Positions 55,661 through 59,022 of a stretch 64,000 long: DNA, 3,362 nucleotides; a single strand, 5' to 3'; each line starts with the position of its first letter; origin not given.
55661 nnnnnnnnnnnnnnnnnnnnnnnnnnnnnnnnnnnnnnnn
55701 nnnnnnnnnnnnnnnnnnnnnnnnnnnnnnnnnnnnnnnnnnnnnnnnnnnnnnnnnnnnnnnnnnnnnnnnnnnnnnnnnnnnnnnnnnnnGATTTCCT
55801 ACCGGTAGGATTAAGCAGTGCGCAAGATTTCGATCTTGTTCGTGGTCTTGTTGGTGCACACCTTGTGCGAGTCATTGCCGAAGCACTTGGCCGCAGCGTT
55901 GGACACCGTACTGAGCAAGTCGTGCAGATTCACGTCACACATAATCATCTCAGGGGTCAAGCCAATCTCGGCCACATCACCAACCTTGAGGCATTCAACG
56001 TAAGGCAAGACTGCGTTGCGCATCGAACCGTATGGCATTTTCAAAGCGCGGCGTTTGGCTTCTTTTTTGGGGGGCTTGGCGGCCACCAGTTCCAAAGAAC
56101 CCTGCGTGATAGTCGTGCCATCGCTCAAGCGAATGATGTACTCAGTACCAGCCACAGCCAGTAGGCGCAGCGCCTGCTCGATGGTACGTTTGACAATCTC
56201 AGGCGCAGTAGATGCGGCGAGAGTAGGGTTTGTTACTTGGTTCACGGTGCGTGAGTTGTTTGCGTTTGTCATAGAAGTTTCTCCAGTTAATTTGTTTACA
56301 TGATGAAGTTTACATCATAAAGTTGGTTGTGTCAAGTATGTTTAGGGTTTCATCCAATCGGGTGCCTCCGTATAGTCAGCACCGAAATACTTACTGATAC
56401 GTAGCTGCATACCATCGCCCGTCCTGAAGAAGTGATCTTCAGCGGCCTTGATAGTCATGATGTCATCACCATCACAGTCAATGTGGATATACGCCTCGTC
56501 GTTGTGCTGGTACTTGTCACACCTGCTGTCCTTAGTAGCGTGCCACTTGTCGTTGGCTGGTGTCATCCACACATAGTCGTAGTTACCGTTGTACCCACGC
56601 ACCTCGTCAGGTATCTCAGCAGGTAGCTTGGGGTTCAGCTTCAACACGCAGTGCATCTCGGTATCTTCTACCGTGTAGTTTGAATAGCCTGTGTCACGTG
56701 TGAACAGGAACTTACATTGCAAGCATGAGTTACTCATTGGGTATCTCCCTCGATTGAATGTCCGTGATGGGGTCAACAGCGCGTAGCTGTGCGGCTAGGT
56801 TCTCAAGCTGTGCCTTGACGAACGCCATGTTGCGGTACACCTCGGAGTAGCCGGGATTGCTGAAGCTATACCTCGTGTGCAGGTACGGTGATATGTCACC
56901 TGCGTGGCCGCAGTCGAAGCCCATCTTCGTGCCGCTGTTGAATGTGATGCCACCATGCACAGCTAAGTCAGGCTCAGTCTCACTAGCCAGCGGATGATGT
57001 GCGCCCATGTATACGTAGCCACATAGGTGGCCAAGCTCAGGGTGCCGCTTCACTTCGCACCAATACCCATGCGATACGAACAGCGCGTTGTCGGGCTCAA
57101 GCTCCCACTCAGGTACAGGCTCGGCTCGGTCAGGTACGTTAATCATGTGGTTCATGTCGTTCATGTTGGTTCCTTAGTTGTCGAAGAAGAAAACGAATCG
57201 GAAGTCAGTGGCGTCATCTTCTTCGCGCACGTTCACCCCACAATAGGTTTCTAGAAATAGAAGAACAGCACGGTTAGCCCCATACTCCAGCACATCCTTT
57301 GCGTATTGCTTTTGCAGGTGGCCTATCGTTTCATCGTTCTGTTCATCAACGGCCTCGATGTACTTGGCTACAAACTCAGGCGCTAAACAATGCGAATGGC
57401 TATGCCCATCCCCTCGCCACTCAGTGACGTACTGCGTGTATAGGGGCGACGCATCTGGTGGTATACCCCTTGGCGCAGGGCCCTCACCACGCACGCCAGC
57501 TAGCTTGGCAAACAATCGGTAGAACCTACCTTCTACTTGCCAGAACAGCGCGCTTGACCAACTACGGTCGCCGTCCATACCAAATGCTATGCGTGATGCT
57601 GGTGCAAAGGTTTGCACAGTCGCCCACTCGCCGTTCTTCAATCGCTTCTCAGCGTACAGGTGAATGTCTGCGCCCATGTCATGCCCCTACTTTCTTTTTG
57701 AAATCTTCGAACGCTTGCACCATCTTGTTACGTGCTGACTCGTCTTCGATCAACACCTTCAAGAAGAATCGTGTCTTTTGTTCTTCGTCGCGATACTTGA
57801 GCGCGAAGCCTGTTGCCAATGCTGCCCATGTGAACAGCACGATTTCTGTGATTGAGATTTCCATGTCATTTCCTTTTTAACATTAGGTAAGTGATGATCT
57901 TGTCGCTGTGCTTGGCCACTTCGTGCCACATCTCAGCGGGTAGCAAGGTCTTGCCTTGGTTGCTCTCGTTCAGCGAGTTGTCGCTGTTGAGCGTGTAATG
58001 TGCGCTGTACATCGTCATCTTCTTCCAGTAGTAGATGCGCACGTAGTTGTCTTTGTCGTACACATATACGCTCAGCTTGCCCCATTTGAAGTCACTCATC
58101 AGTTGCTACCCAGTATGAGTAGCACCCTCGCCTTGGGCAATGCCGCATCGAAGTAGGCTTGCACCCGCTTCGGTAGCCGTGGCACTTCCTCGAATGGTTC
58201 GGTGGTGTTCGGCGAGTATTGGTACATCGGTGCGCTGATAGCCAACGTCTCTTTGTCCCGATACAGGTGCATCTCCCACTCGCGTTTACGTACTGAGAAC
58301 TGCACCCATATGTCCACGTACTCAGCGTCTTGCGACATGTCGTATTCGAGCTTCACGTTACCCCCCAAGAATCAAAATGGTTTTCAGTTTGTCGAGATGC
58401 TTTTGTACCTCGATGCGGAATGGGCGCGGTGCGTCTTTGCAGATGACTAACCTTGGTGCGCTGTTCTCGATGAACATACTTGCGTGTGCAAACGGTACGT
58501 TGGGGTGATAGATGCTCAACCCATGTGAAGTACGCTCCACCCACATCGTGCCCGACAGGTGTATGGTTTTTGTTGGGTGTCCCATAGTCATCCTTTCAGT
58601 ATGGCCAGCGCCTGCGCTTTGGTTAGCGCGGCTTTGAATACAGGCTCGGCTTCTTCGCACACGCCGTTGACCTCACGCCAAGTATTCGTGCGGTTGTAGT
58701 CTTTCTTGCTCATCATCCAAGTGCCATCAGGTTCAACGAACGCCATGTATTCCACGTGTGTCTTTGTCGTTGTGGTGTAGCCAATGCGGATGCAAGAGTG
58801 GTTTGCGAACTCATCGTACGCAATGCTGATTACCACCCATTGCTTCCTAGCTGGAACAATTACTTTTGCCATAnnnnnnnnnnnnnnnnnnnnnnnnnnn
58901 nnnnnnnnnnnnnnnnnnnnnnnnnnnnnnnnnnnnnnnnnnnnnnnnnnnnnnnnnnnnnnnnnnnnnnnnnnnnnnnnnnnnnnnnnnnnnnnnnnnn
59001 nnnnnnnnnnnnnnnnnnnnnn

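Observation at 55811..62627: Block of about 15 early genes of unknown function, several Cys/His-rich, each with its own operator-like palindrome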

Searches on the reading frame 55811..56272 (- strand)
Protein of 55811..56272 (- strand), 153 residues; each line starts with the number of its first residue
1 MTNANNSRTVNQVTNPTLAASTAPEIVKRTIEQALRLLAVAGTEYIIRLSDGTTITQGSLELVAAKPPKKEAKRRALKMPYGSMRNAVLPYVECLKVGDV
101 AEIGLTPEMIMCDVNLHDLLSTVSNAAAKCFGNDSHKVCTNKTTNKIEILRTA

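Call 4: search_protein_families(library=pfam, max_evalue=0.01, proteins=[window:55811-56272:-])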
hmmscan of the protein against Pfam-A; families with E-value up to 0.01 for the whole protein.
window:55811-56272:- (153 aa): 0 families

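Call 5: search_protein_families(library=phrogs, max_evalue=0.001, proteins=[window:55811-56272:-])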
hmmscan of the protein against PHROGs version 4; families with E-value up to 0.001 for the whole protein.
window:55811-56272:- (153 aa): 0 families

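Call 33: search_protein_families(library=ncbifam, max_evalue=0.01, proteins=[window:55811-56272:-])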
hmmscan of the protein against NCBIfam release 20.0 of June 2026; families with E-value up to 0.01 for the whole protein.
window:55811-56272:- (153 aa): 0 families

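Call 50: search_protein_families(library=pfam, max_evalue=5, proteins=[window:55811-56272:-])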
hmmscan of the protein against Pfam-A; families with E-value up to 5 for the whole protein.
window:55811-56272:- (153 aa): 0 families

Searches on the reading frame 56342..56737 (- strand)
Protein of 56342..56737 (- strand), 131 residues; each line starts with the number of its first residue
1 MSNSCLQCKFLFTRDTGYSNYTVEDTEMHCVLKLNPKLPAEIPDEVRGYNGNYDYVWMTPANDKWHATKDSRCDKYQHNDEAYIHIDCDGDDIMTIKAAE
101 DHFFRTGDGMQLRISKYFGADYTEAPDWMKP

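Call 4: search_protein_families(library=pfam, max_evalue=0.01, proteins=[window:56342-56737:-])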
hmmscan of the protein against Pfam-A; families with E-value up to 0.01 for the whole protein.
window:56342-56737:- (131 aa): 0 families

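Call 5: search_protein_families(library=phrogs, max_evalue=0.001, proteins=[window:56342-56737:-])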
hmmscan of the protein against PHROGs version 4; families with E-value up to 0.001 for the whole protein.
window:56342-56737:- (131 aa): 0 families

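Call 33: search_protein_families(library=ncbifam, max_evalue=0.01, proteins=[window:56342-56737:-])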
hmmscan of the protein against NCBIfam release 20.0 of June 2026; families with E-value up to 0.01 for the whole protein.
window:56342-56737:- (131 aa): 0 families

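Call 50: search_protein_families(library=pfam, max_evalue=5, proteins=[window:56342-56737:-])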
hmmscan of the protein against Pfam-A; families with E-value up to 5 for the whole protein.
window:56342-56737:- (131 aa): 0 families

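Call 93: search_solved_structures(query=window:56342-56737:-, max_evalue=5)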
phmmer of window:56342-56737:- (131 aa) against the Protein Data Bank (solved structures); distinct sequences matched with E-value up to 5: 3.
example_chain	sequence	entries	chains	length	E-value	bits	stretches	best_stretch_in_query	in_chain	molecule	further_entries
5zqi_A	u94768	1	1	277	0.048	16.9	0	58-94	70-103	Alginate lyase AlgAT5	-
7qil_A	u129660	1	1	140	0.28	14.5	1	91-121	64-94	DnaE intein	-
4bru_B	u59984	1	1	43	0.59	13.4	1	77-110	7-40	ENHANCER OF MRNA-DECAPPING PROTEIN 3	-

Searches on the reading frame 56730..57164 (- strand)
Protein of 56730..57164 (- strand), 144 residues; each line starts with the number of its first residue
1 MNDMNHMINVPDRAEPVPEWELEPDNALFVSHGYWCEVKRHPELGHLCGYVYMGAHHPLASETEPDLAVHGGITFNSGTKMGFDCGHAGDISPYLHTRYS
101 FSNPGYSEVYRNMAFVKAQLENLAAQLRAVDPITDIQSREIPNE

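Call 4: search_protein_families(library=pfam, max_evalue=0.01, proteins=[window:56730-57164:-])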
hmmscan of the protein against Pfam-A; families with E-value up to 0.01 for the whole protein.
window:56730-57164:- (144 aa): 0 families

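Call 5: search_protein_families(library=phrogs, max_evalue=0.001, proteins=[window:56730-57164:-])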
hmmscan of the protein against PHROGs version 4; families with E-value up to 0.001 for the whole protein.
window:56730-57164:- (144 aa): 2 families
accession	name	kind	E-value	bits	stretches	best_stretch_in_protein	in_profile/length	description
phrog_2164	-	unknown function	9e-27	94.7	1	20-132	17-130/135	-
phrog_28554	-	other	4e-08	34.2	1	32-126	30-125/236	MazG-like pyrophosphatase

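Call 33: search_protein_families(library=ncbifam, max_evalue=0.01, proteins=[window:56730-57164:-])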
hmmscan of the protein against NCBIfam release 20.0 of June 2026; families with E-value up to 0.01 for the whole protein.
window:56730-57164:- (144 aa): 0 families

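Call 50: search_protein_families(library=pfam, max_evalue=5, proteins=[window:56730-57164:-])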
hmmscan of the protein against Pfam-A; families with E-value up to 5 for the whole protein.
window:56730-57164:- (144 aa): 0 families

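Call 52: search_dna_similar(query=window:56730-57164:-, collection=phages, mode=protein, max_rows=20, rows=spread)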
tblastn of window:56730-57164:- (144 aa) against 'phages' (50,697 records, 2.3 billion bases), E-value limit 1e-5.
Records with a match: 95; places in all: 95; records where one place covers at least 80% of the query: 3.
Best place of each record, by identity: <60% 95.
By first word of the organism name: Staphylococcus 92; Bacillus 2; Streptococcus 1.
By host as written in the record: Staphylococcus aureus 29; Staphylococcus xylosus M1997-2/10 8; - 8; Staphylococcus carnosus TM300 5; Staphylococcus aureus ATCC 25923 5; Staphylococcus sp. 5; Staphylococcus ureilyticus ATCC49330 3; Staphylococcus aureus XN108 3; and 24 more.
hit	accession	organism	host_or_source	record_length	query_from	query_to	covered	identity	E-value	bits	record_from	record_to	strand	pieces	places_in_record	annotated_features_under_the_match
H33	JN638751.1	Bacillus phage G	Bacillus megaterium str. ATCC 43725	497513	19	135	81%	37.0%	4e-13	71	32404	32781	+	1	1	45: gp45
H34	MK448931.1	Streptococcus phage Javan414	Streptococcus pasteurianus 651_SPAS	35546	29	127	69%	33.9%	2e-10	63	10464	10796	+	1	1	hypothetical protein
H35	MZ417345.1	Staphylococcus phage PG-2021_84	Staphylococcus xylosus M1997-2/10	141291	33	128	67%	34.0%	4e-7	53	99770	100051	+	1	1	record has no annotation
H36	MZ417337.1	Staphylococcus phage PG-2021_47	Staphylococcus xylosus I2595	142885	33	128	67%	34.0%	4e-7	53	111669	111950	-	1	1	record has no annotation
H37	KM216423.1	Staphylococcus phage P108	Staphylococcus aureus XN108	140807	33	128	67%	33.0%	5e-7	53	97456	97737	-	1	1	hypothetical protein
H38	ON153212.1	Staphylococcus phage KMSP1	Staphylococcus aureus food isolate 1 ...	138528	33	128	67%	32.7%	9e-6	49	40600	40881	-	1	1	hypothetical protein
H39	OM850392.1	Staphylococcus phage B2-102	Staphylococcus aureus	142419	38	129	64%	33.3%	2e-7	54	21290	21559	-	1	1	record has no annotation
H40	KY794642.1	Staphylococcus phage vB_Sau_Clo6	Staphylococcus aureus ATCC 25923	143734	38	128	63%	33.7%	8e-6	50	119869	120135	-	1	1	hypothetical protein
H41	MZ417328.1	Staphylococcus phage PG-2021_2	Mammaliicoccus vitulinus C5817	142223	38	128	63%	33.3%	2e-7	54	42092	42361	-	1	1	record has no annotation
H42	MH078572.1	Staphylococcus phage phiSA_BS1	Staphylococcus sp. ATCC 25923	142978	29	139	77%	26.8%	2e-6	51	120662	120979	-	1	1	DNA-binding protein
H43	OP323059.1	Staphylococcus phage vB_ScaM-V1SC01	Staphylococcus capitis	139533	38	128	63%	32.6%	1e-6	52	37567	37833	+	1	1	hypothetical protein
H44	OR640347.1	Staphylococcus phage vB_SauM-T-SE-E2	Staphylococcus sp.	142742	38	128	63%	32.6%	1e-6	52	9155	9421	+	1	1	hypothetical protein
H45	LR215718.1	Staphylococcus phage Stab20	-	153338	38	128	63%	32.6%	2e-6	52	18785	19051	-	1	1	g047c: hypothetical protein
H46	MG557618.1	Staphylococcus phage HSA30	Staphylococcus aureus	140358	38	128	63%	32.6%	4e-6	50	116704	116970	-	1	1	hypothetical protein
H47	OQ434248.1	Staphylococcus phage RuSa1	Staphylococcus sp. k141_143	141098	38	128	63%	32.6%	4e-6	50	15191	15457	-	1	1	hypothetical protein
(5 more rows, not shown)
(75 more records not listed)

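Call 83: find_homologous_proteins(query=window:56730-57164:-, max_evalue=0.001)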
Query window:56730-57164:- (144 aa): 42 proteins with E <= 0.001 among 55 candidates.
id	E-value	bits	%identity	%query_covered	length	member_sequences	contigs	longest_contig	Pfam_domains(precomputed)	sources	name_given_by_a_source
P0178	6.4e-87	307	89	100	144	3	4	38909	-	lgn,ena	-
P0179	4.0e-81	288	88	92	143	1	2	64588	-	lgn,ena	-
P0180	2.4e-76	272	83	100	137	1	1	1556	-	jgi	jgi:hypothetical protein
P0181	1.4e-75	270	82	98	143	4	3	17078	-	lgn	-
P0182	6.6e-72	258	83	91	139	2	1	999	-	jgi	jgi:hypothetical protein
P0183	4.5e-71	255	78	98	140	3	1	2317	-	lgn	-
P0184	6.5e-71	255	80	92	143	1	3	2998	-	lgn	-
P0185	3.8e-66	239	77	92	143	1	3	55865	-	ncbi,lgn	-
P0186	5.8e-65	235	72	97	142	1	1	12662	-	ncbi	-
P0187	5.0e-64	232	71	100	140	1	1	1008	-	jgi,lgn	-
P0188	5.2e-64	232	69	100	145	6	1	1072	-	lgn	-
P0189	1.4e-63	231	72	95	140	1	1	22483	-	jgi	jgi:hypothetical protein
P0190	2.4e-63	230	72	95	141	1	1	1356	-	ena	-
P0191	4.2e-62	226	68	99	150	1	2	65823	-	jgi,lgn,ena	jgi:hypothetical protein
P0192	5.8e-62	226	70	96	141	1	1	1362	-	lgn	-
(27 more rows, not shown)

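Call 85: search_solved_structures(query=A3, max_evalue=10)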
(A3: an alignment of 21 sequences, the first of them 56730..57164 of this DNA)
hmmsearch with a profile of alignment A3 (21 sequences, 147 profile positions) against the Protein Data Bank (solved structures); distinct sequences matched with E-value up to 10: 11.
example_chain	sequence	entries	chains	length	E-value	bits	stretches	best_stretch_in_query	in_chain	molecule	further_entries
7ase_W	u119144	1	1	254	0.98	12.3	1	103-135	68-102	40S ribosomal protein S3a-2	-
6vck_A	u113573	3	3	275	1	12.2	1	11-58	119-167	Diaminopimelate epimerase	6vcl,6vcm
5ygu_A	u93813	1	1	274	1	12.2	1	11-58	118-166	Diaminopimelate epimerase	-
6d13_A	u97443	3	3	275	1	12.2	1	11-58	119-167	Diaminopimelate epimerase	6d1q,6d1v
4ijz_A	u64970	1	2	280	1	12.2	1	11-58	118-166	Diaminopimelate epimerase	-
4ik0_A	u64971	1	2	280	1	12.2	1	11-58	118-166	Diaminopimelate epimerase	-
5opt_W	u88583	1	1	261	1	12.2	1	103-135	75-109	40S ribosomal protein S3a-2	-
3hz8_A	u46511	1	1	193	1.3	11.9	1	78-141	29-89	Thiol:disulfide interchange protein DsbA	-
3dvw_A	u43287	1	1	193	1.3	11.9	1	78-141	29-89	Thiol:disulfide interchange protein DsbA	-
9o0l_A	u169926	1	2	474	8.4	9.2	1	103-144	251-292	Coiled-coil domain-containing protein 6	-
9o04_A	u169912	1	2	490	9.8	9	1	103-144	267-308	Coiled-coil domain-containing protein 6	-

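Call 86: search_protein_families(library=pfam, alignment_id=A3, max_evalue=0.1)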
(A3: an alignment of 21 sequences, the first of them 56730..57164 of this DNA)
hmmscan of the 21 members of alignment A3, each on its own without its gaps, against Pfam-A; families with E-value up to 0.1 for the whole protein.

A. member 1, window:56730-57164:- (144 aa): 0 families

B. families by the number of members that match (of 21 scanned): 1 family
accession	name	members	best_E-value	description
PF23267.1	ENOX1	1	0.045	ENOX1-like domain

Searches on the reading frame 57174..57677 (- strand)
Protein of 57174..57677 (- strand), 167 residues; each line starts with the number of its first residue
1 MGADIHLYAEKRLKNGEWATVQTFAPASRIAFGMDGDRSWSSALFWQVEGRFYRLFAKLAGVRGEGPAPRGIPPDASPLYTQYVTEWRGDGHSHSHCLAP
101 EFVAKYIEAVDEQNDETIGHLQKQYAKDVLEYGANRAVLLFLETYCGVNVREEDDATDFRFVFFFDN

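Call 4: search_protein_families(library=pfam, max_evalue=0.01, proteins=[window:57174-57677:-])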
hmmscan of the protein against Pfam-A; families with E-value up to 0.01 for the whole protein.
window:57174-57677:- (167 aa): 0 families

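Call 5: search_protein_families(library=phrogs, max_evalue=0.001, proteins=[window:57174-57677:-])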
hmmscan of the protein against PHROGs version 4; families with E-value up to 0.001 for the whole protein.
window:57174-57677:- (167 aa): 1 family
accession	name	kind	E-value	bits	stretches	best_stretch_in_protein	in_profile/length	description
phrog_10141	-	unknown function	1.4e-23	85.2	1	1-135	1-134/212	-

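Call 33: search_protein_families(library=ncbifam, max_evalue=0.01, proteins=[window:57174-57677:-])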
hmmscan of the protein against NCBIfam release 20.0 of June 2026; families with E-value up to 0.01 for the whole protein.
window:57174-57677:- (167 aa): 0 families

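Call 50: search_protein_families(library=pfam, max_evalue=5, proteins=[window:57174-57677:-])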
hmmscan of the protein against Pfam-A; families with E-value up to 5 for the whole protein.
window:57174-57677:- (167 aa): 1 family
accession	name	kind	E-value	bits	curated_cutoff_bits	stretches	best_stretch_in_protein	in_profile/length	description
PF20683.2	DUF6819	-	0.14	12.3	23.5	1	23-52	115-144/171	Domain of unknown function (DUF6819)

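Call 53: search_dna_similar(query=window:57174-57677:-, collection=phages, mode=protein, max_rows=20, rows=spread)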
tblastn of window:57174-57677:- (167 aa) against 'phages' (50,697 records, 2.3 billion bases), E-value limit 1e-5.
Records with a match: 9; places in all: 9; records where one place covers at least 80% of the query: 3.
Best place of each record, by identity: <60% 9.
By first word of the organism name: Erwinia 4; Caulobacter 4; uncultured 1.
By host as written in the record: Erwinia amylovora 3; Caulobacter crescentus 2; Caulobacter vibrioides CB15 2; Erwinia amylovora YBK14808 1; - 1.
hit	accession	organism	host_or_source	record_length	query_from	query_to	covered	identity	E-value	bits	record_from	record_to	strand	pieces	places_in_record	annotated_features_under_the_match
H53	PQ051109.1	Erwinia phage Fifi011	Erwinia amylovora YBK14808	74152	1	167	100%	32.6%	9e-8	56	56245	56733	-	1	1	hypothetical protein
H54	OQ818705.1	Erwinia phage Pastis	Erwinia amylovora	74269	1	167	100%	30.9%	7e-6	50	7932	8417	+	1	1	hypothetical protein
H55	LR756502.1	uncultured phage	metagenomic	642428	1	167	100%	28.9%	1e-7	56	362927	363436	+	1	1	record has no annotation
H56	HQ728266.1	Erwinia phage vB_EamP-S6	Erwinia amylovora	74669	1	94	56%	42.6%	7e-9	59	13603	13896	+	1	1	gp042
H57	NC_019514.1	Erwinia phage vB_EamP-S6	Erwinia amylovora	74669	1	94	56%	42.6%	7e-9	59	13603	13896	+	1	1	gp042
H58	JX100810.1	Caulobacter phage CcrColossus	Caulobacter crescentus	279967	1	102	61%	38.7%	1e-8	59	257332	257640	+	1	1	hypothetical protein (x2)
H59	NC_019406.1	Caulobacter phage CcrColossus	Caulobacter crescentus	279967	1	102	61%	38.7%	1e-8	59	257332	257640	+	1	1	hypothetical protein (x2)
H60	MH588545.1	Caulobacter phage CcrPW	Caulobacter vibrioides CB15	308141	1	104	62%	35.2%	7e-6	50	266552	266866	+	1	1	hypothetical protein (x2)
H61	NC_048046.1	Caulobacter phage CcrPW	Caulobacter vibrioides CB15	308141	1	104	62%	35.2%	7e-6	50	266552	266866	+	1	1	hypothetical protein (x2)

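Call 92: search_solved_structures(query=window:57174-57677:-, max_evalue=5)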
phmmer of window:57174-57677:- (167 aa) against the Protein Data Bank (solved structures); distinct sequences matched with E-value up to 5: 0.

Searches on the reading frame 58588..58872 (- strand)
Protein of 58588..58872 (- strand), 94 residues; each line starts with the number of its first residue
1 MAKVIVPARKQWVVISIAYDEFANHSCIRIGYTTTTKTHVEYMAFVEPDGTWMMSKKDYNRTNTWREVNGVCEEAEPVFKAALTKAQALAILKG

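Call 4: search_protein_families(library=pfam, max_evalue=0.01, proteins=[window:58588-58872:-])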
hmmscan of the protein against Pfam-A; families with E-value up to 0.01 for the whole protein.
window:58588-58872:- (94 aa): 1 family
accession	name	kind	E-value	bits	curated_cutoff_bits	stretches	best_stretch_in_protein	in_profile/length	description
PF17189.10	Glyco_hydro_30C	-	0.0055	17.3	22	1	29-51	4-28/65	Glycosyl hydrolase family 30 beta sandwich domain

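Call 5: search_protein_families(library=phrogs, max_evalue=0.001, proteins=[window:58588-58872:-])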
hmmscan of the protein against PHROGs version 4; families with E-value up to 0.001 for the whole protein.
window:58588-58872:- (94 aa): 0 families
